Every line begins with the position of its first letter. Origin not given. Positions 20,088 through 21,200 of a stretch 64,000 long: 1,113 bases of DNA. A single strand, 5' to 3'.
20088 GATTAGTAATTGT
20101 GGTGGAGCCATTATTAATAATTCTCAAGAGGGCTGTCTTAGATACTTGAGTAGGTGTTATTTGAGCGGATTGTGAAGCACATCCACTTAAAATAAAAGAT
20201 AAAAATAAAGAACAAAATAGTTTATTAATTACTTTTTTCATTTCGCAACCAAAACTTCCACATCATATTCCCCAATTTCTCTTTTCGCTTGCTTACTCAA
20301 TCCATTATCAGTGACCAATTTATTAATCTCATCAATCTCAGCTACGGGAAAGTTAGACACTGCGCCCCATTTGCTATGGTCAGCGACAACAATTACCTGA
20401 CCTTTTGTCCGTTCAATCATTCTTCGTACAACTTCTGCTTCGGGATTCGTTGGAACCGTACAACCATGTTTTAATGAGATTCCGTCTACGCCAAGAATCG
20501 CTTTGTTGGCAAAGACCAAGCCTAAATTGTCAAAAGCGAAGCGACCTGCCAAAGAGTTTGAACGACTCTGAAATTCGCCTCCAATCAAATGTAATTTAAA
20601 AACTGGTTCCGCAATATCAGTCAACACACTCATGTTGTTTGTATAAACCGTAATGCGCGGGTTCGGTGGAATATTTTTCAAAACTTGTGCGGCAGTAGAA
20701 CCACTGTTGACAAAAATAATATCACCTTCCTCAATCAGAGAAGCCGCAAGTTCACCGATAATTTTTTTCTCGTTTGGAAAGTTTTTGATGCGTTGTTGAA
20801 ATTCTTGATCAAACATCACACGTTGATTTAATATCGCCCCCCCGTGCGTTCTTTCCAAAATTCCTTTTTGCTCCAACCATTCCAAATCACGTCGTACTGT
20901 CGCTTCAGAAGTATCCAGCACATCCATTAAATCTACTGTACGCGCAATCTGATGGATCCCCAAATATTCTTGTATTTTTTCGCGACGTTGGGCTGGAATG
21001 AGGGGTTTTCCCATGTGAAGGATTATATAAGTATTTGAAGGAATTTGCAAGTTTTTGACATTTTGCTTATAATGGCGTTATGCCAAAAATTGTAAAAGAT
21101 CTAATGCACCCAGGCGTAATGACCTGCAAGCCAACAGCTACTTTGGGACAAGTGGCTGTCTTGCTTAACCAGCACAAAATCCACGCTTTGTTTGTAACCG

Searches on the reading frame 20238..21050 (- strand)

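Call 33: search_protein_families(library=pfam, proteins=[window:20238-21050:-])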
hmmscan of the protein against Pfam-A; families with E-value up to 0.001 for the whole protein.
window:20238-21050:- (270 aa): 3 families
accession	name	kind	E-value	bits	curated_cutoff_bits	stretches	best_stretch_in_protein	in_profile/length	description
PF00455.28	DeoRC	-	1.3e-39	136.2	31.8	1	93-249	4-160/160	DeoR C terminal sensor domain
PF08220.18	HTH_DeoR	-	3.2e-16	59.3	21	1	22-77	1-56/57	DeoR-like helix-turn-helix domain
PF25213.1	HVO_A0261_N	-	0.00029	21.1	35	1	36-70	25-59/86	HVO_A0261 N-terminal domain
